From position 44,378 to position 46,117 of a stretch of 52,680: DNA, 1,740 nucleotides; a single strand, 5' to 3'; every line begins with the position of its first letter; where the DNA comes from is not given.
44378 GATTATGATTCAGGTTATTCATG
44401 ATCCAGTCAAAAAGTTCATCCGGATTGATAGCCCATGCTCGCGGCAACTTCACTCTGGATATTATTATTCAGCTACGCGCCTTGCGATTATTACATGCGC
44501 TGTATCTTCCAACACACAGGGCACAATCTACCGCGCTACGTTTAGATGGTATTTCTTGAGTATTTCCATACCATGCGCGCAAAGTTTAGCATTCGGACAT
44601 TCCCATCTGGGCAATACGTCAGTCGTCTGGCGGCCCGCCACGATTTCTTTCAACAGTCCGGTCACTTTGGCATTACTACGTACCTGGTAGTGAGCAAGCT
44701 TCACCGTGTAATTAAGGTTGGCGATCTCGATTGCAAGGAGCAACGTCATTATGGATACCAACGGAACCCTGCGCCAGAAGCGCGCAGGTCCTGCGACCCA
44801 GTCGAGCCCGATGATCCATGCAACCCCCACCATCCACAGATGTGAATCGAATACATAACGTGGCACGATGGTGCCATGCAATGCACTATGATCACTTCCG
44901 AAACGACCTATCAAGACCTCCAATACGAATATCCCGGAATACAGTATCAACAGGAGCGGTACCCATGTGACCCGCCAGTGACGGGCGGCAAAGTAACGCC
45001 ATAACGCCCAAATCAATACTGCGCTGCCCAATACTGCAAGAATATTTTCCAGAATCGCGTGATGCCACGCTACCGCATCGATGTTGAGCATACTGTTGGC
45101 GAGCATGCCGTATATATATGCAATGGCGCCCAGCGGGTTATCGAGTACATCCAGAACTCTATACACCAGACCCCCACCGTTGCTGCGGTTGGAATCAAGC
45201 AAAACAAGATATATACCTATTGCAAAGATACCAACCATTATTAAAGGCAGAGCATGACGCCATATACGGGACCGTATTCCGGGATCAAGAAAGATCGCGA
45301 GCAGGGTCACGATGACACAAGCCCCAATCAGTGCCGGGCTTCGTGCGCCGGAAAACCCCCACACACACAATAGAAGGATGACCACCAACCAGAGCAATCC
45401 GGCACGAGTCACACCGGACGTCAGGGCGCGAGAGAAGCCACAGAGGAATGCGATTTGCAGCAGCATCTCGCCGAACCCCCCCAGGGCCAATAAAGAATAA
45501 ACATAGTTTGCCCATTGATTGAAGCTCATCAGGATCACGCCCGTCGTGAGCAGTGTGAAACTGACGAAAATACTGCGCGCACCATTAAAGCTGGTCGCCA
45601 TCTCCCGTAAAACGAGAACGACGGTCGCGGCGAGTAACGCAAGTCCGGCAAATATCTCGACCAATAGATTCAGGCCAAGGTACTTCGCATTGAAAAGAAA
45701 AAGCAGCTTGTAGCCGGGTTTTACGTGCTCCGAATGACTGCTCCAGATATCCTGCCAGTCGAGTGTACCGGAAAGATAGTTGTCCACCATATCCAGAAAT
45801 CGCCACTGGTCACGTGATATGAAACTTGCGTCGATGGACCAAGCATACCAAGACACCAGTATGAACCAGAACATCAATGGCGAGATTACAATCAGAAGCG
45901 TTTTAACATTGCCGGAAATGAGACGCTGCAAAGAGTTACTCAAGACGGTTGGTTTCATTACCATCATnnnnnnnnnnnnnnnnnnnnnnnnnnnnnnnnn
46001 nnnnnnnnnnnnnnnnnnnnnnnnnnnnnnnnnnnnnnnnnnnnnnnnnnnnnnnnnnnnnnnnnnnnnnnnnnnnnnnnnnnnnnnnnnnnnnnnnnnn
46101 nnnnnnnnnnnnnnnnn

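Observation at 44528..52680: Arn/Gtr-style lipid-carrier sugar-modification module built around a WecE aminotransferase, a sulfotransferase and putative GT-C enzymes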

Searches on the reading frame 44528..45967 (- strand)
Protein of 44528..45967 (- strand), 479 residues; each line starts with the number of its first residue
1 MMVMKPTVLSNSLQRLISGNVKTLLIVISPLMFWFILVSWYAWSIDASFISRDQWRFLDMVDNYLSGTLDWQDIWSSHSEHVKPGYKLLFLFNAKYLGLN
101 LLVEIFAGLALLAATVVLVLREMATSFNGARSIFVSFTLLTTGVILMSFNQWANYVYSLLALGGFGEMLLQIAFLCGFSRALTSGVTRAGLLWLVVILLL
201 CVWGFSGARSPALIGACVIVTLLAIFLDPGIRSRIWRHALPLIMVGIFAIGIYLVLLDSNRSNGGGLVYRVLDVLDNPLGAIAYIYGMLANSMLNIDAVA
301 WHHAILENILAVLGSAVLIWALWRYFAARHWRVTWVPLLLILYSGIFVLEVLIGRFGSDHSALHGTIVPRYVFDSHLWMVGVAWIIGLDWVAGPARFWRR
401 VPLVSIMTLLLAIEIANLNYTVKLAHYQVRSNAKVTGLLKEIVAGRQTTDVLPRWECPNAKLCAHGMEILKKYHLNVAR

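Call 5: search_protein_families(library=pfam, proteins=[window:44528-45967:-], max_evalue=0.01)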
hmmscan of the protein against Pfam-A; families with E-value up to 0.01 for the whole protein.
window:44528-45967:- (479 aa): 0 families

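Call 6: search_protein_families(library=ncbifam, proteins=[window:44528-45967:-], max_evalue=0.01)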
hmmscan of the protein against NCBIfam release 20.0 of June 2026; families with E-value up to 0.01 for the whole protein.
window:44528-45967:- (479 aa): 0 families

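Call 11: find_homologous_proteins(query=window:44528-45967:-)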
Query window:44528-45967:- (479 aa): 24 proteins with E <= 0.001 among 8000 candidates.
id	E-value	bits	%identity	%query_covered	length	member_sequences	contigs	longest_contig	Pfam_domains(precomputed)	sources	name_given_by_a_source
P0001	0.0e+0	1052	100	99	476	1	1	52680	-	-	-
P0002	3.2e-153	529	55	93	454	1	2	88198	-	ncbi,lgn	-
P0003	1.8e-144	500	53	95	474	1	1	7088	-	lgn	-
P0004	1.9e-132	461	49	94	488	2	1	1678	-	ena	-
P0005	8.3e-132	458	49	95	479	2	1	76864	-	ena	-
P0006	1.6e-131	457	49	94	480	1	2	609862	-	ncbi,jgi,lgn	ncbi:MAG TPA: hypothetical protein VGH91_02970 [Gammaproteobacteria bacterium]|jgi:hypothetical prot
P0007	3.4e-131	456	47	98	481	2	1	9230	-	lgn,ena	-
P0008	3.0e-130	453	49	94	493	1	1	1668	-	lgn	-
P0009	1.1e-129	451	49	94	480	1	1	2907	-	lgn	-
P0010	1.1e-128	448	49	94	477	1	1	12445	-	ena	-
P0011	1.4e-127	445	48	91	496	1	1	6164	-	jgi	jgi:hypothetical protein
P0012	2.5e-127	444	47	92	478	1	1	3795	-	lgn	-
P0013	4.1e-127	443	47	94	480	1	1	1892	-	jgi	jgi:hypothetical protein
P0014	7.0e-127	442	47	94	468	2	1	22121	-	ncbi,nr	ncbi:MAG TPA: hypothetical protein VH327_02210 [Gammaproteobacteria bacterium]|nr:hypothetical prote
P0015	3.4e-126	440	48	93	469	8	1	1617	-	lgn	-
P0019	2.8e-123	430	46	98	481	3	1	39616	-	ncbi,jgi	ncbi:MAG TPA: hypothetical protein VGH91_06770 [Gammaproteobacteria bacterium]|jgi:hypothetical prot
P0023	3.0e-47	180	34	90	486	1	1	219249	-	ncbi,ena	-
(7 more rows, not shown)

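Call 12: find_encoding_contigs(protein=P0002, flank=10000, max_places=2)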
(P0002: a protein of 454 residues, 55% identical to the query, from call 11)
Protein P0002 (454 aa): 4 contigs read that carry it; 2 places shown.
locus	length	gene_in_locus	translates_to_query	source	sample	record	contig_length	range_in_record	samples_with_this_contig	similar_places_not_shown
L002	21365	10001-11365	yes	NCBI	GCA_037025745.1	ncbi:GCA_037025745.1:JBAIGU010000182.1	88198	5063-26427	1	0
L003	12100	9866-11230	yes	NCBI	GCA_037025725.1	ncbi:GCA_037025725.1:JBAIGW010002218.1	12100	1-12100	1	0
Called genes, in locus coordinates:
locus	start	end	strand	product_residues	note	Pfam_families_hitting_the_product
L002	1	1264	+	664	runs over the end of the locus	PF14718:SLT_L, PF01464:SLT, PF27553:SLT_superhelical (weak)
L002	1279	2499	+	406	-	PF01743:PolyA_pol, PF12627:PolyA_pol_RNAbd, PF01966:HD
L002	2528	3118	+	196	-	-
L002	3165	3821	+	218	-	-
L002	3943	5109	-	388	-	PF02636:Methyltransf_28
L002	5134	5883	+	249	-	PF23441:SDR, PF00106:adh_short, PF08659:KR, PF13561:adh_short_C2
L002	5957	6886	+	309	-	PF00535:Glycos_transf_2, PF10111:Glyco_tranf_2_2, PF13641:Glyco_tranf_2_3 (weak)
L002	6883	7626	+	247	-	PF00685:Sulfotransfer_1 (weak), PF13469:Sulfotransfer_3 (faint)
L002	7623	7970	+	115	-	-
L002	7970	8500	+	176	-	PF00132:Hexapep, PF14602:Hexapep_2 (weak)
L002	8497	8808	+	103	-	PF00892:EamA (weak)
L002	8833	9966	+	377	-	PF01041:DegT_DnrJ_EryC1, PF00155:Aminotran_1_2 (weak)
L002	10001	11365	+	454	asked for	-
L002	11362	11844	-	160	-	PF01288:HPPK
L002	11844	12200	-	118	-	PF02152:FolB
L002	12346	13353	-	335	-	PF00814:TsaD, PF22521:HypF_C_2 (weak)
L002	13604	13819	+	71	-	PF01165:Ribosomal_S21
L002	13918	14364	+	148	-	PF09424:YqeY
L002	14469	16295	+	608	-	PF01807:Zn_ribbon_DnaG, PF08275:DNAG_N, PF01751:Toprim, PF13155:Toprim_2, PF13362:Toprim_3 (weak), PF13662:Toprim_4, PF10410:DnaB_bind, PF08278:DnaG_DnaB_bind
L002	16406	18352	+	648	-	PF03979:Sigma70_r1_1, PF00140:Sigma70_r1_2, PF04546:Sigma70_ner, PF04542:Sigma70_r2, PF04539:Sigma70_r3, PF04545:Sigma70_r4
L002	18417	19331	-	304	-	PF02424:ApbE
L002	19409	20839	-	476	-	PF12094:DUF3570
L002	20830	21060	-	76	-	PF14086:DUF4266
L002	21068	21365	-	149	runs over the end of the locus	PF00578:AhpC-TSA, PF08534:Redoxin, PF00085:Thioredoxin, PF13098:Thioredoxin_2 (weak), PF13905:Thioredoxin_8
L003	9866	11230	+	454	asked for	-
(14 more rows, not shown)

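Call 13: find_encoding_contigs(protein=P0006, flank=10000, max_places=2)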
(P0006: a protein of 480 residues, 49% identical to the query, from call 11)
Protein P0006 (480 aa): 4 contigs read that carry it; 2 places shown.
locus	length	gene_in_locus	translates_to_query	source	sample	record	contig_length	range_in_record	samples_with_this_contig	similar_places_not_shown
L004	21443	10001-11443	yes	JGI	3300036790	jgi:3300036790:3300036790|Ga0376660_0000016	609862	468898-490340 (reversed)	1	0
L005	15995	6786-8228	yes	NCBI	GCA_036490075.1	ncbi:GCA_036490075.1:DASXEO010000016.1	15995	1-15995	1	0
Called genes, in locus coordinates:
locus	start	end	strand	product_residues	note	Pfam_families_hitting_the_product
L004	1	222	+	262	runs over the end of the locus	PF04116:FA_hydroxylase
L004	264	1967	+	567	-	-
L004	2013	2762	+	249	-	PF23441:SDR, PF00106:adh_short, PF08659:KR, PF13561:adh_short_C2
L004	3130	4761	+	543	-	-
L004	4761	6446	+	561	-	-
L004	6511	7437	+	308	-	PF00535:Glycos_transf_2, PF10111:Glyco_tranf_2_2 (weak)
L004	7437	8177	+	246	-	PF00685:Sulfotransfer_1 (weak), PF13469:Sulfotransfer_3 (weak)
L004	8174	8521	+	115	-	-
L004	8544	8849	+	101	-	PF00892:EamA (weak)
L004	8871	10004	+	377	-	PF00155:Aminotran_1_2, PF01041:DegT_DnrJ_EryC1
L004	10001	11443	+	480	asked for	-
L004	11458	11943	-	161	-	PF01288:HPPK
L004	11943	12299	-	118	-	PF02152:FolB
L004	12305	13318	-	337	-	PF00814:TsaD, PF22521:HypF_C_2 (weak)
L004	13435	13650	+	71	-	PF01165:Ribosomal_S21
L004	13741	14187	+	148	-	PF09424:YqeY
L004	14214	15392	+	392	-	PF01757:Acyl_transf_3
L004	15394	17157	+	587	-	PF01807:Zn_ribbon_DnaG, PF08275:DNAG_N, PF01751:Toprim, PF13155:Toprim_2, PF13362:Toprim_3 (weak), PF13662:Toprim_4, PF10410:DnaB_bind, PF08278:DnaG_DnaB_bind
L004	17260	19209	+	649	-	PF03979:Sigma70_r1_1, PF00140:Sigma70_r1_2, PF04546:Sigma70_ner, PF04542:Sigma70_r2, PF04539:Sigma70_r3, PF04545:Sigma70_r4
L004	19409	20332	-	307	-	PF02424:ApbE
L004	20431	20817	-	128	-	-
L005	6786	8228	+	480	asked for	-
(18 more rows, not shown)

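Call 14: find_encoding_contigs(protein=P0023, flank=10000, max_places=2)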
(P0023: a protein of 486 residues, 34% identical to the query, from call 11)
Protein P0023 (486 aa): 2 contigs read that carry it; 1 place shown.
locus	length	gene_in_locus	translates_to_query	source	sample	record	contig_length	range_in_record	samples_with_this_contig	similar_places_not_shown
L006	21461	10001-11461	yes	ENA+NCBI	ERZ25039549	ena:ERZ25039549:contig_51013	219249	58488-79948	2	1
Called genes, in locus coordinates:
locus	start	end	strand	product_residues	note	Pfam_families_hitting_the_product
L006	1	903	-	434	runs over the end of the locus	PF00919:UPF0004, PF04055:Radical_SAM, PF01938:TRAM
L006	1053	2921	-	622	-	PF13727:CoA_binding_3, PF00106:adh_short (faint), PF01073:3Beta_HSD, PF01370:Epimerase, PF02719:Polysacc_synt_2, PF04321:RmlD_sub_bind, PF16363:GDP_Man_Dehyd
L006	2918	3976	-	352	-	PF00953:Glycos_transf_4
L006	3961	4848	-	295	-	-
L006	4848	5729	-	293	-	PF00535:Glycos_transf_2, PF13641:Glyco_tranf_2_3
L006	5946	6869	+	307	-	PF00535:Glycos_transf_2, PF10111:Glyco_tranf_2_2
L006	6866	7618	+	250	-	PF00685:Sulfotransfer_1, PF13469:Sulfotransfer_3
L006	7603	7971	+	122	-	-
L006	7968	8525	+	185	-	PF00132:Hexapep, PF14602:Hexapep_2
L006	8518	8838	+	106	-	-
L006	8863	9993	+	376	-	PF00155:Aminotran_1_2 (weak), PF01041:DegT_DnrJ_EryC1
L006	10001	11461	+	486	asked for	-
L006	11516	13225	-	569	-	-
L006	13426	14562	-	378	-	PF13524:Glyco_trans_1_2 (weak)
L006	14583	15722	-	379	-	PF02350:Epimerase_2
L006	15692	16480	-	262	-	PF00685:Sulfotransfer_1, PF13469:Sulfotransfer_3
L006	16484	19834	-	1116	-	PF13692:Glyco_trans_1_4, PF13524:Glyco_trans_1_2 (weak), PF00535:Glycos_transf_2, PF10111:Glyco_tranf_2_2, PF13506:Glyco_transf_21, PF13641:Glyco_tranf_2_3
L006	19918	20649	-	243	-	PF00005:ABC_tran, PF13304:AAA_21 (faint)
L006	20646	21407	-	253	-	PF01061:ABC2_membrane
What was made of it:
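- L006 carries a second sulfotransferase inside an ABC-transporter polysaccharide cluster, so sulfation of the polymer itself occurs in this lineage (call 14).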

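Call 24: predict_structure(alignment_id=A1)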
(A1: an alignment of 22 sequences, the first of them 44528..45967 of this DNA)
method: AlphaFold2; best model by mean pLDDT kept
length: 479 residues; sequences in the alignment: 22
mean_pLDDT: 88.3   pTM: 0.90
mean pLDDT of the five models: 88.3, 87.1, 86.8, 86.6, 85.0
residues with pLDDT >= 90: 323; 70-90: 102; 50-70: 38; < 50: 16
segments of 3 or more residues with pLDDT < 50: 1-7, 360-366
pLDDT, mean of each block of 10 residues (from residue 1): 44 62 86 98 90 90 96 78 87 95 96 97 90 92 96 91 94 97 96 97 82 97 95 96 96 78 67 88 90 85 85 97 97 97 94 69 51 89 97 83 96 96 92 92 94 90 95 80
secondary structure, 60 per line:
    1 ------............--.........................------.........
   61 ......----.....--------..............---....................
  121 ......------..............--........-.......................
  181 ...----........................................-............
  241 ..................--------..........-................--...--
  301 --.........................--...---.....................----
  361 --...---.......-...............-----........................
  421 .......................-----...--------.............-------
elements in order: H7-18 H21-45 H52-66 H71-75 H84-97 H101-126 H133-146 H149-156 H158-183 H188-227 H229-258 H267-276 H278-293 H303-327 H336-356 H369-375 H377-391 H397-443 H460-472
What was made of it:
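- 44528..45967 (-): 479-aa polytopic protein: founding member of an unannotated GT-C-fold family and the putative periplasmic transferase of the cassette. AF2 pLDDT 88.3, pTM 0.90 (call 24).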

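Call 28: fold_search(model_id=the predicted structure, library=pdb)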
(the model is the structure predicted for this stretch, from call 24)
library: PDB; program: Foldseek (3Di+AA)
matches with E <= 10: 426; with E <= 0.001: 0
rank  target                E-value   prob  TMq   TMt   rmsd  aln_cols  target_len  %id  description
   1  5f15                  1.2e-03  1.00  0.44  0.40  14.7       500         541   15  Crystal Structure of ArnT from Cupriavidus metallidurans bound to Undecaprenyl phosphate (released 2016-02-17)
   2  9dlf_C                3.4e-03  1.00  0.41  0.33   8.5       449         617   16  Arabinosyltransferase AftB in complex with Fab_B3 (released 2025-06-25)
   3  8pn9_A                8.3e-03  1.00  0.40  0.32  13.3       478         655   12  Structure of human oligosaccharyltransferase OST-A complex bound to NGI-1 (released 2024-05-08)
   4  6ftg_5                1.6e-02  1.00  0.43  0.34  14.5       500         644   12  Subtomogram average of OST-containing ribosome-translocon complexes from canine rough microsomal membranes (released 2018-03-21)
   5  9dlh                  2.3e-02  1.00  0.46  0.38   7.3       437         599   15  donor substrate analog-bound AftB (released 2025-06-25)
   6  8agc_A                2.4e-02  0.99  0.34  0.26  15.6       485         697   10  Structure of yeast oligosaccharylransferase complex with lipid-linked oligosaccharide and non-acceptor peptide bound (released 2022-12-07)
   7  8age_A                2.5e-02  1.00  0.42  0.33  11.5       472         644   10  Structure of yeast oligosaccharylransferase complex with acceptor peptide bound (released 2022-12-07)
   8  6gxc_A                2.8e-02  1.00  0.40  0.30  10.4       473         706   13  Bacterial oligosaccharyltransferase PglB in complex with an inhibitory peptide and a reactive lipid-linked oligosaccha (released 2018-11-14)
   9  8agb_A                5.1e-02  0.99  0.38  0.31  12.0       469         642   11  Structure of yeast oligosaccharylransferase complex with lipid-linked oligosaccharide bound (released 2022-12-07)
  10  6s7t_A                5.3e-02  1.00  0.44  0.32  13.3       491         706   12  Cryo-EM structure of human oligosaccharyltransferase complex OST-B (released 2019-12-18)
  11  6zgr_B                1.4e-01  0.14  0.11  0.13  23.5       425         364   14  Crystal structure of a MFS transporter with bound 1-hydroxynaphthalene-2-carboxylic acid at 2.67 Angstroem resolution (released 2021-10-20)
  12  6s7o_A                1.7e-01  0.95  0.39  0.31  14.3       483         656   10  Cryo-EM structure of human oligosaccharyltransferase complex OST-A (released 2019-12-18)
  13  5gpj_B                1.9e-01  0.16  0.14  0.11  23.5       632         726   12  Crystal Structure of Proton-Pumping Pyrophosphatase (released 2016-12-28)
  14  6t1z                  2.2e-01  0.13  0.14  0.16  23.7       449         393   12  LmrP from L. lactis, in an outward-open conformation, bound to Hoechst 33342 (released 2020-07-29)
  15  6hcl_B                2.2e-01  0.12  0.11  0.14  18.9       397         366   12  Crystal structure of a MFS transporter with Ligand at 2.69 Angstroem resolution (released 2019-07-03)
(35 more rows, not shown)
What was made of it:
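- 44528..45967 (-): Foldseek ranks 1-10 are all GT-C: ArnT 5f15 at E 1.2e-3, prob 1.00, TM 0.44, then AftB, STT3 and PglB (call 28).
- ArnT is the single best structural match of the 479-aa model (call 28).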

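Call 30: find_related_loci(query=A1, collection=genome_contigs, flank=10000)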
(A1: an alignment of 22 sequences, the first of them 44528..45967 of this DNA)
Query A1 (479 aa) in genome_contigs; peptide patterns used: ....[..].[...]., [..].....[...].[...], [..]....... (x = any residue, [..] = any of these).
40 stretches matched a pattern; 4 encode a relative of the query (tblastn E <= 1e-3); 4 distinct loci.
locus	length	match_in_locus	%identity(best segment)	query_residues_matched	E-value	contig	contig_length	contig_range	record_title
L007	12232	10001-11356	47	28-479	3e-130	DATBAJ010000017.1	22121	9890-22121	MAG TPA_asm: Gammaproteobacteria bacterium isolate SMAG_U5729 k141_3150219, whole genome shotgun sequence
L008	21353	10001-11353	50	34-479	3e-116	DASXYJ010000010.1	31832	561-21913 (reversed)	MAG TPA_asm: Gammaproteobacteria bacterium isolate SMAG_U4821 k141_1211427, whole genome shotgun sequence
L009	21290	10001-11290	34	50-479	5e-53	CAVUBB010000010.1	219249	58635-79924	MAG: uncultured proteobacterium isolate MFD05684.bin.2.147 genome assembly, contig: contig_51013, whole genome shotgun s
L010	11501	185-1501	28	35-479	8e-35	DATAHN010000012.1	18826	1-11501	MAG TPA_asm: Gammaproteobacteria bacterium isolate SMAG_U6856 k141_2363279, whole genome shotgun sequence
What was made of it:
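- Tried and rejected: The genome scan gave only "Gammaproteobacteria bacterium" or "uncultured proteobacterium" MAGs (call 30).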

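Call 39: search_solved_structures(query=A1, max_evalue=10)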
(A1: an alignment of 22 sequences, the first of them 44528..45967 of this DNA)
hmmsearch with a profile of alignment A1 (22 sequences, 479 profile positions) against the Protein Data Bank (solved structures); distinct sequences matched with E-value up to 10: 5.
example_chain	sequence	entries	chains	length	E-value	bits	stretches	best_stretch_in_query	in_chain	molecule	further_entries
6nq7_A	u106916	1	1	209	2.9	9.7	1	88-251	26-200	Uncharacterized protein YetJ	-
4pgw_A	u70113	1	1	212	3.5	9.4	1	87-251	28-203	Uncharacterized protein YetJ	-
6nq8_A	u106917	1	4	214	3.5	9.4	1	87-251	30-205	Uncharacterized protein YetJ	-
6nq9_A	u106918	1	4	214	3.9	9.3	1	87-251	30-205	Uncharacterized protein YetJ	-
4pgr_A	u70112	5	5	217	5.5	8.8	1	87-251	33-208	Uncharacterized protein YetJ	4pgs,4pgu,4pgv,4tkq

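Call 57: find_encoding_contigs(protein=P0019, flank=10000, max_places=1)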
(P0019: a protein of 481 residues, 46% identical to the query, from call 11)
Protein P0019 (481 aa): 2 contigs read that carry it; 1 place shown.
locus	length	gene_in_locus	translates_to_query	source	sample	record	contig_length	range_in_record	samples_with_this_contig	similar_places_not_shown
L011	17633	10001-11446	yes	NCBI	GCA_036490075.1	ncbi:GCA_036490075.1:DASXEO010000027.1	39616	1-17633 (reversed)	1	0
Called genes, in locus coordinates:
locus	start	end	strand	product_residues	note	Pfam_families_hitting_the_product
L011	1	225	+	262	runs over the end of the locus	PF04116:FA_hydroxylase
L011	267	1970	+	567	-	-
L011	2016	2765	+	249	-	PF23441:SDR, PF00106:adh_short, PF08659:KR, PF13561:adh_short_C2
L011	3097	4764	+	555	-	-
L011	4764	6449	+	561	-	-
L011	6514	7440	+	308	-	PF00535:Glycos_transf_2, PF10111:Glyco_tranf_2_2 (weak)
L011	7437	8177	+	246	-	PF00685:Sulfotransfer_1 (weak), PF13469:Sulfotransfer_3 (weak)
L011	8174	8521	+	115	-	-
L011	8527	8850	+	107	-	PF00892:EamA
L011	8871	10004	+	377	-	PF01041:DegT_DnrJ_EryC1, PF00155:Aminotran_1_2 (weak)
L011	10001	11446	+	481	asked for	-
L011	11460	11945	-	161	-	PF01288:HPPK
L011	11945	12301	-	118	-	PF02152:FolB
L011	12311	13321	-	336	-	PF00814:TsaD, PF22521:HypF_C_2 (weak)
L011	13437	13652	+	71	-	PF01165:Ribosomal_S21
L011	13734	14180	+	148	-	PF09424:YqeY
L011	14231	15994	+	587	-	PF01807:Zn_ribbon_DnaG, PF08275:DNAG_N, PF01751:Toprim, PF13362:Toprim_3 (weak), PF13662:Toprim_4, PF13155:Toprim_2, PF10410:DnaB_bind, PF08278:DnaG_DnaB_bind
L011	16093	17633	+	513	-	PF03979:Sigma70_r1_1, PF00140:Sigma70_r1_2, PF04546:Sigma70_ner, PF04542:Sigma70_r2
